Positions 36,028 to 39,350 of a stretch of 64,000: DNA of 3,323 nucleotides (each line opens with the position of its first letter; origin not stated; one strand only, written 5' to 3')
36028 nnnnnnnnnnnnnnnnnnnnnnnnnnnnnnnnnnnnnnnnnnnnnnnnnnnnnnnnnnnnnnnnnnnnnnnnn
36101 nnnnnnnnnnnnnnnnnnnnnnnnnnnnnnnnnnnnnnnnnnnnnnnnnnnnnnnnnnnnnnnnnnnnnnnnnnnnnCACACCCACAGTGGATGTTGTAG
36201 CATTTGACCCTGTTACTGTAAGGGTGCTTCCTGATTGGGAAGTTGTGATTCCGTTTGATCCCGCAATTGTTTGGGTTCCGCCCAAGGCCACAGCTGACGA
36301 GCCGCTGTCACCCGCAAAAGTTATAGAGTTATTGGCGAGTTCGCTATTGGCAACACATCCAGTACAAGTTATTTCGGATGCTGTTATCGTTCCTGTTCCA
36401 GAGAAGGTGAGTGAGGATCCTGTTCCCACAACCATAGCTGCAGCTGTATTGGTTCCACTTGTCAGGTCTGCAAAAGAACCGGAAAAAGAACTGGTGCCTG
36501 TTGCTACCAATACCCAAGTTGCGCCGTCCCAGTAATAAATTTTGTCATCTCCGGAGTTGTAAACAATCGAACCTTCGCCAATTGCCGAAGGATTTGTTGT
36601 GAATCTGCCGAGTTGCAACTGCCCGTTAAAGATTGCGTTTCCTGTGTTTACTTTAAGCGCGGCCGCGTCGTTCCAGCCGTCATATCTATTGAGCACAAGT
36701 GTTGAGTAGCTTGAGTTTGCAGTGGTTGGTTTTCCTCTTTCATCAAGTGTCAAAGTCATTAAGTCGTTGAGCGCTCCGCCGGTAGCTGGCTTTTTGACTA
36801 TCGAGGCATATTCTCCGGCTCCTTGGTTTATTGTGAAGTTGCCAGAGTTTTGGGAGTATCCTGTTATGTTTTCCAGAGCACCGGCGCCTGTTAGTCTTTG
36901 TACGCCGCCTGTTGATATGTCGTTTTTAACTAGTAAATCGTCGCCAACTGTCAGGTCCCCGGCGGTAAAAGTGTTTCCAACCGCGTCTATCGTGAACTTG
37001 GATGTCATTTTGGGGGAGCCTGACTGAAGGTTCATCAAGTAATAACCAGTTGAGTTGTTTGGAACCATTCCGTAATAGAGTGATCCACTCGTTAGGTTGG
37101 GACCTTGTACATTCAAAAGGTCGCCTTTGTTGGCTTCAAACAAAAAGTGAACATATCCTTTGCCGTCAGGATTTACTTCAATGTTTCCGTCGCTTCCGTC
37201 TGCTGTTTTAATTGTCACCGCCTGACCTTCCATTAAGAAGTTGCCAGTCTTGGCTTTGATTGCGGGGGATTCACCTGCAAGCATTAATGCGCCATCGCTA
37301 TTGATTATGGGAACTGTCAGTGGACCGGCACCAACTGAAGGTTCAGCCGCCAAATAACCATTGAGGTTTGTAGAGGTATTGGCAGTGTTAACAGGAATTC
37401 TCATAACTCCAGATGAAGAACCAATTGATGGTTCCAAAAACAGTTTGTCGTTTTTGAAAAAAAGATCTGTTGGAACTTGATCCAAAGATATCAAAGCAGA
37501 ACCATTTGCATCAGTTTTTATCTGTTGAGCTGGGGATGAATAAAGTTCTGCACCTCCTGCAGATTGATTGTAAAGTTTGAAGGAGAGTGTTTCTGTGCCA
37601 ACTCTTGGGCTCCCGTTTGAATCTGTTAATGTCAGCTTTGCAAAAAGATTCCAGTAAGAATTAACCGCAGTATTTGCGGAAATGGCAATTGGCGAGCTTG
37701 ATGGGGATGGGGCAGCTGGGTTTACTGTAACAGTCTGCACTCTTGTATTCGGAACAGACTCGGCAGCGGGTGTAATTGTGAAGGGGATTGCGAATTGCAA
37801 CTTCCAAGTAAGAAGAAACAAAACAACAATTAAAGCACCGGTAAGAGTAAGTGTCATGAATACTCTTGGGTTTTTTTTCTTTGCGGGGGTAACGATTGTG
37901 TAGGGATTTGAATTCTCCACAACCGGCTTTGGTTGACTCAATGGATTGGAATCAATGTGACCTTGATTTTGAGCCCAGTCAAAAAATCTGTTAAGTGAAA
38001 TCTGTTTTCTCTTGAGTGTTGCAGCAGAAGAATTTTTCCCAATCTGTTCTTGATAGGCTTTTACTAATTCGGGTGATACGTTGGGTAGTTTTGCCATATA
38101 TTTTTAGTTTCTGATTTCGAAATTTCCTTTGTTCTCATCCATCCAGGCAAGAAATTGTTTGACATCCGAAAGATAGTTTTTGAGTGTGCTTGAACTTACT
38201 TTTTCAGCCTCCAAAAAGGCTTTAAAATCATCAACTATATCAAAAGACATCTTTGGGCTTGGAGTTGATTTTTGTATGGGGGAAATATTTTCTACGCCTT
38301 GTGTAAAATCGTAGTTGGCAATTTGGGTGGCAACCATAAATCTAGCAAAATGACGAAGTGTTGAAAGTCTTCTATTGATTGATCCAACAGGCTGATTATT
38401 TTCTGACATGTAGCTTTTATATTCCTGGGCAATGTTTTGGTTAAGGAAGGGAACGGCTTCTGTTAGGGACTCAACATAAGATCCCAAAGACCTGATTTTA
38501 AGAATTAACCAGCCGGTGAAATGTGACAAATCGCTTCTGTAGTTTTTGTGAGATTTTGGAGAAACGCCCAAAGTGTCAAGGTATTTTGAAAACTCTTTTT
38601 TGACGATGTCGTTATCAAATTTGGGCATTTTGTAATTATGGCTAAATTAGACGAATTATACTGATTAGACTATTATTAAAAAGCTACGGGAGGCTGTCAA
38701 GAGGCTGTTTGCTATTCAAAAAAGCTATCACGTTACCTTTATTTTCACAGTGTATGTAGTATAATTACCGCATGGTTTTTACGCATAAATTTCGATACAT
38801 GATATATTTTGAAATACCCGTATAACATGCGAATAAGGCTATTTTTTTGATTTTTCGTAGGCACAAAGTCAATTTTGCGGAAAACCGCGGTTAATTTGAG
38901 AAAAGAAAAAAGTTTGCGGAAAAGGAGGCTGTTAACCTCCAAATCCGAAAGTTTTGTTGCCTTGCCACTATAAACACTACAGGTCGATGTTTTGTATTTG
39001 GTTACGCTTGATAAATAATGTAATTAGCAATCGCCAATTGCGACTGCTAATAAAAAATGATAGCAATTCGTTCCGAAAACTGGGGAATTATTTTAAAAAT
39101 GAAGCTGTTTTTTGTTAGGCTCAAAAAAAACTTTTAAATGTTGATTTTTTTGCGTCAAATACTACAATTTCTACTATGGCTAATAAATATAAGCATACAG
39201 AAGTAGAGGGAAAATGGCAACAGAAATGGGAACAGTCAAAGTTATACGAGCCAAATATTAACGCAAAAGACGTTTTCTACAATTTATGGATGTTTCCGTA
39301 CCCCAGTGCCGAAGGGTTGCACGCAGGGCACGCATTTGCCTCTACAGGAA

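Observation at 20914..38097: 5727-aa single-ORF giant surface protein: type-II anchored, repeat-rich, with LamG and a conserved C-terminal domain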

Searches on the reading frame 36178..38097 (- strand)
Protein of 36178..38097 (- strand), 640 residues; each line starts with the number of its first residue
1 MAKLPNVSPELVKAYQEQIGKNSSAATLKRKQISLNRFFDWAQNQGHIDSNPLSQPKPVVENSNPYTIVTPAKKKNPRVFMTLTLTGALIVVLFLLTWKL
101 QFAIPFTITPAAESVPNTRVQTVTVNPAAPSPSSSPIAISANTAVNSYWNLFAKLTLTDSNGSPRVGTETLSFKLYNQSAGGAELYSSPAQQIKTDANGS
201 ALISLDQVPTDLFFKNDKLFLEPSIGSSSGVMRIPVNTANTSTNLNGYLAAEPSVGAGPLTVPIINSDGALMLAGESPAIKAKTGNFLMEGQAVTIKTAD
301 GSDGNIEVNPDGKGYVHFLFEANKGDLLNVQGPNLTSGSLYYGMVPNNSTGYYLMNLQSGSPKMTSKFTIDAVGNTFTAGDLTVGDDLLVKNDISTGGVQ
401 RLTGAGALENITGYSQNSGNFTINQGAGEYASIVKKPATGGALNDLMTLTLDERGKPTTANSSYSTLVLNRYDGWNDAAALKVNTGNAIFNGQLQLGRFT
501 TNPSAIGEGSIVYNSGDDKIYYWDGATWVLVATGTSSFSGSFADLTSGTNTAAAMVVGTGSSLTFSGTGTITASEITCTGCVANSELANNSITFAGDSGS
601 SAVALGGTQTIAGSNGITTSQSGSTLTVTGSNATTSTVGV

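Call 27: search_protein_families(library=pfam, proteins=[window:36178-38097:-], max_evalue=1)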
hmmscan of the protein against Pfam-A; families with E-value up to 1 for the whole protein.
window:36178-38097:- (640 aa): 1 family
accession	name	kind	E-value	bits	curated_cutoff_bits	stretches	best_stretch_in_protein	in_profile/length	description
PF02899.23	Phage_int_SAM_1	-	0.098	13.4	22.3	1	5-46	41-83/83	Phage integrase, N-terminal SAM-like domain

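Call 39: find_related_loci(query=A2, collection=genome_contigs, flank=10000)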
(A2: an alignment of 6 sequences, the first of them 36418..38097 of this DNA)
Query A2 (560 aa) in genome_contigs; peptide patterns used: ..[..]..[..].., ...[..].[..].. (x = any residue, [..] = any of these).
74 stretches matched a pattern; 12 encode a relative of the query (tblastn E <= 1e-3); 12 distinct loci.
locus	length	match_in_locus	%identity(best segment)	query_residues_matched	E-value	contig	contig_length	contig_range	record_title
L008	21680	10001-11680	86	1-560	0e+0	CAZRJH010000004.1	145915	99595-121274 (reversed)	MAG TPA_asm: uncultured Gammaproteobacteria bacterium isolate SRP342105_co1_321 genome assembly, contig: NODE_122_length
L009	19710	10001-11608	55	1-560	0e+0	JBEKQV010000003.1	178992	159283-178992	MAG: Candidatus Microgenomates bacterium isolate SPRUCE 496 SPRUCE_496_3, whole genome shotgun sequence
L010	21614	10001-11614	53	1-560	1e-178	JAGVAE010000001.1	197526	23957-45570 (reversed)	MAG: Candidatus Woesebacteria bacterium isolate DeMMO6_57 c_000000010453, whole genome shotgun sequence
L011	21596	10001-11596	53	1-560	4e-178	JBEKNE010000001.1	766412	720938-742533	MAG: Candidatus Microgenomates bacterium isolate SPRUCE 40 SPRUCE_40_1, whole genome shotgun sequence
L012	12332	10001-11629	52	1-560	1e-176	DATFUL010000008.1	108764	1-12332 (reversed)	MAG TPA_asm: Patescibacteria group bacterium isolate SMAG_U9436 k141_618810, whole genome shotgun sequence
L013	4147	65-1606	50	4-560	2e-169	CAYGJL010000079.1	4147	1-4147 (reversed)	MAG TPA_asm: uncultured Gemmatimonadaceae bacterium isolate ERP113451_co5_307 genome assembly, contig: NODE_20162_length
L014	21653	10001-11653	52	1-560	9e-164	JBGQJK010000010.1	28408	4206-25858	MAG: Patescibacteria group bacterium isolate OBJ2_061818_070_25 k141_714647_length_28408_cov_10.0000, whole genome shotg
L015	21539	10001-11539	49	1-538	6e-149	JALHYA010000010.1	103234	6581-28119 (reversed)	MAG: Patescibacteria group bacterium isolate PFL142 seq_1359331, whole genome shotgun sequence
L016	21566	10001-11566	46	1-558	3e-147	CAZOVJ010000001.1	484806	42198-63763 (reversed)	MAG TPA_asm: uncultured Gammaproteobacteria bacterium isolate SRP068000_co4_46 genome assembly, contig: NODE_3_length_48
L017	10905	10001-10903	50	1-324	2e-96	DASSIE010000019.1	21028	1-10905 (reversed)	MAG TPA_asm: Patescibacteria group bacterium isolate SMAG_U1079 k141_438006, whole genome shotgun sequence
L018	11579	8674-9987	52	1-556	2e-82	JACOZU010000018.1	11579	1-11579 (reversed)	MAG: Candidatus Woesebacteria bacterium isolate NC_groundwater_213_Ag_S-0.1um_45_9 S4_GD2017_2_S1_scaffold_4327, whole g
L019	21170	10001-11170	58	1-532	1e-89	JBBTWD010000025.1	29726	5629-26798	MAG: Patescibacteria group bacterium isolate H43-bin018_1 H43_bin018_1_000000000025, whole genome shotgun sequence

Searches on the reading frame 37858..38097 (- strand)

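Call 13: search_protein_families(library=pfam, proteins=[window:37858-38097:-], max_evalue=10)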
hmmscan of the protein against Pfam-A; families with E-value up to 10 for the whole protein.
window:37858-38097:- (80 aa): 3 families
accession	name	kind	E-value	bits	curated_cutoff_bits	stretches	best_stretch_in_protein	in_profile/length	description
PF02899.23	Phage_int_SAM_1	-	0.0041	17.8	22.3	1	4-46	40-83/83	Phage integrase, N-terminal SAM-like domain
PF20959.2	BibA_N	-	0.017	15.8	27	1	2-21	8-28/48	BibA adhesin stalk domain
PF22022.2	Phage_int_M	-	0.11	13.1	27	1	7-54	44-91/96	Phage integrase central domain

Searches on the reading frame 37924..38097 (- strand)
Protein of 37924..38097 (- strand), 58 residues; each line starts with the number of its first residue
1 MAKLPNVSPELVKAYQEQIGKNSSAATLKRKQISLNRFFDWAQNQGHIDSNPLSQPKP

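Call 73: search_protein_families(library=pfam, proteins=[window:37924-38097:-], max_evalue=1)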
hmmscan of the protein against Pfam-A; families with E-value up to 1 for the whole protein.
seq(58 aa): 4 families
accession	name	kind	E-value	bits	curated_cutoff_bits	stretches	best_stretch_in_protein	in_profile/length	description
PF02899.23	Phage_int_SAM_1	-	0.0017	19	22.3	1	4-46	40-83/83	Phage integrase, N-terminal SAM-like domain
PF20959.2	BibA_N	-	0.018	15.8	27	1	2-21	8-28/48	BibA adhesin stalk domain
PF22022.2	Phage_int_M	-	0.049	14.3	27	1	6-54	43-91/96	Phage integrase central domain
PF13102.12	Phage_int_SAM_5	-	0.19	12.6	22.3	1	4-53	43-93/98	Phage integrase SAM-like domain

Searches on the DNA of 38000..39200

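Call 80: search_rna_families(source=window, start=38000, end=39200, threshold=evalue, max_evalue=1)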
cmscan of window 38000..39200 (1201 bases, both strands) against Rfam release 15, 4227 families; matches with E-value up to 1: 1.
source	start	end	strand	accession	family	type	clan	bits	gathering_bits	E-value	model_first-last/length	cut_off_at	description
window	38906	39028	+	RF02060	STnc410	Gene; sRNA;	-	19.9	50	0.12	1-158/158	no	Enterobacterial sRNA STnc410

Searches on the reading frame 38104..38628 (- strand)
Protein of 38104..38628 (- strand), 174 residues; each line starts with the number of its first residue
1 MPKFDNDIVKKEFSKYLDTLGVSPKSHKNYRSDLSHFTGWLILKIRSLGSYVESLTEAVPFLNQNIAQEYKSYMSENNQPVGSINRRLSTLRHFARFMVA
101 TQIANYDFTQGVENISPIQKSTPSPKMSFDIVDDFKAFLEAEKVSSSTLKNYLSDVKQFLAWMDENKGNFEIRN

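Call 5: search_protein_families(library=pfam, proteins=[window:38104-38625:-], max_evalue=0.01)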
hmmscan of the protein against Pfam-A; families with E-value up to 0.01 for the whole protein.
window:38104-38625:- (173 aa): 3 families
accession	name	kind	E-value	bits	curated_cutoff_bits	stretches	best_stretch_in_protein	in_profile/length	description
PF02899.23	Phage_int_SAM_1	-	2.9e-14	53.5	22.3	2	11-99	3-81/83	Phage integrase, N-terminal SAM-like domain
PF13495.12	Phage_int_SAM_4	-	6.9e-08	33.2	27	1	131-164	2-35/85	Phage integrase, N-terminal SAM-like domain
PF13102.12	Phage_int_SAM_5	-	3.4e-06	27.8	22.3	1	69-159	6-79/98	Phage integrase SAM-like domain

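Call 11: search_protein_families(library=ncbifam, proteins=[window:38104-38625:-], max_evalue=0.01)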
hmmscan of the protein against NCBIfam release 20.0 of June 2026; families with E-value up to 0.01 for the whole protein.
window:38104-38625:- (173 aa): 6 families
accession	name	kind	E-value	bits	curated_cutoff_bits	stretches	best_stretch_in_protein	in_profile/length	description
TIGR02224.1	recomb_XerC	equivalog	1.8e-12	47.3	335.15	1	11-113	2-96/295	tyrosine recombinase XerC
TIGR02225.1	recomb_XerD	equivalog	1.1e-11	44.6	329.6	1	11-113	2-93/290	site-specific tyrosine recombinase XerD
NF001399.0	PRK00283.1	subfamily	6.7e-10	38.7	279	1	19-114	20-104/300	tyrosine recombinase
NF040815.2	recomb_XerA_Arch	equivalog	4.1e-07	29.8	220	1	132-170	1-39/263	site-specific tyrosine recombinase/integron integrase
NF003462.0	PRK05084.1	equivalog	3e-06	26.2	267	1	131-165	21-55/360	tyrosine recombinase XerS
NF002685.0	PRK02436.1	equivalog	0.00037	20.4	178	0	132-164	3-35/245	site-specific tyrosine recombinase XerD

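Call 12: search_protein_families(library=phrogs, proteins=[window:38104-38625:-], max_evalue=0.01)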
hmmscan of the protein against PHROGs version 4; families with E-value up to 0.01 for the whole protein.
window:38104-38625:- (173 aa): 1 family
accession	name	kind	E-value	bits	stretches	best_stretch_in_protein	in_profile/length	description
phrog_1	-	integration and excision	0.00019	21.9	1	14-140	172-282/611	integrase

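Call 16: find_encoding_contigs(protein=window:38104-38628:-, flank=10000, max_places=6)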
Protein window:38104-38628:- (174 aa): 3 contigs read that carry it; 3 places shown.
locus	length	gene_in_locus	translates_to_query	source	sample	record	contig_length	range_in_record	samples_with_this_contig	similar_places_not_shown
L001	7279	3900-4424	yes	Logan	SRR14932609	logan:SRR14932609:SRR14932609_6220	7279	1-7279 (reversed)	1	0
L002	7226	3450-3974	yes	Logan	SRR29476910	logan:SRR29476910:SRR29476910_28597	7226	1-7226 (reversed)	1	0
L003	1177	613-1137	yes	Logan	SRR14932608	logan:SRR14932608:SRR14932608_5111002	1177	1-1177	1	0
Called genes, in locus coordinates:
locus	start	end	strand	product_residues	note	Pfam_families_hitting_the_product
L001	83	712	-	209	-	PF10531:SLBB (weak), PF12836:HHH_3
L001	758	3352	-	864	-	PF00133:tRNA-synt_1, PF09334:tRNA-synt_1g, PF13603:tRNA-synt_1_2, PF00133:tRNA-synt_1, PF09334:tRNA-synt_1g, PF08264:Anticodon_1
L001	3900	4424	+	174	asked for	PF02899:Phage_int_SAM_1 (weak), PF13495:Phage_int_SAM_4 (faint)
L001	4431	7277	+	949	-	?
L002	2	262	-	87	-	?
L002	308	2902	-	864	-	PF00133:tRNA-synt_1, PF09334:tRNA-synt_1g, PF13603:tRNA-synt_1_2, PF00133:tRNA-synt_1, PF09334:tRNA-synt_1g, PF08264:Anticodon_1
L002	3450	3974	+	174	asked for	PF02899:Phage_int_SAM_1 (weak), PF13495:Phage_int_SAM_4 (faint)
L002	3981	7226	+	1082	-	?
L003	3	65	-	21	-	?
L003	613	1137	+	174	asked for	PF02899:Phage_int_SAM_1 (weak), PF13495:Phage_int_SAM_4 (faint)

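Call 57: search_protein_representatives(protein=window:38107-38628:-)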
Query: 174 residues. Proteins with E-value up to 0.001 (for the whole library): 979; up to 1e-10: 343; up to 1e-30: 29. The best 150 are listed.
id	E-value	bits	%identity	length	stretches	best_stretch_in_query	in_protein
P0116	7.3e-55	201.6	55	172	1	1-167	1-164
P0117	2.3e-53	196.7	55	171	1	7-167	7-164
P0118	7.3e-50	185.3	55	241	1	10-168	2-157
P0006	2.7e-46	173.8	53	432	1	7-166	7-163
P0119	2.0e-44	167.7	51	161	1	7-165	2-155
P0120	9.2e-43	162.3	47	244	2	1-162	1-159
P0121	2.1e-38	148.1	47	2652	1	9-169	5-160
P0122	2.8e-38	147.7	45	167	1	3-167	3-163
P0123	4.0e-38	147.2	47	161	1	12-167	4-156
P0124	5.7e-38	146.7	45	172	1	6-167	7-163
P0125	4.4e-37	143.8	49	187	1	5-164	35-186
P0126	1.2e-36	142.4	46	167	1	12-167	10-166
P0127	4.8e-36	140.4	45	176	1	7-164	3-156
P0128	3.0e-35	137.8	45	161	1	6-166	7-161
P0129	5.6e-35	137.0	45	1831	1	8-171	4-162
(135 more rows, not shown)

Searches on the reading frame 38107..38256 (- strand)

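Call 73: search_protein_families(library=pfam, proteins=[window:38107-38256:-], max_evalue=1)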
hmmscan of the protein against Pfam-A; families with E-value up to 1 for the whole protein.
seq(50 aa): 5 families
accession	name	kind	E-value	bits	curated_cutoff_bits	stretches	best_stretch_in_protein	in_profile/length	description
PF02899.23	Phage_int_SAM_1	-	1.5e-05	25.6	22.3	1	8-43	1-37/83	Phage integrase, N-terminal SAM-like domain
PF13495.12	Phage_int_SAM_4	-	2.9e-05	24.8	27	1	8-41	2-35/85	Phage integrase, N-terminal SAM-like domain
PF13102.12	Phage_int_SAM_5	-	0.0076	17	22.3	1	3-37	46-80/98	Phage integrase SAM-like domain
PF18437.6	Nup54_C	-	0.053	13.8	26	0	29-37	8-16/39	Nup54 C-terminal interacting domain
PF21100.3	MCM_C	-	0.14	12.5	27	1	8-34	21-49/64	MCM protein C-terminal winged helix-turn-helix domain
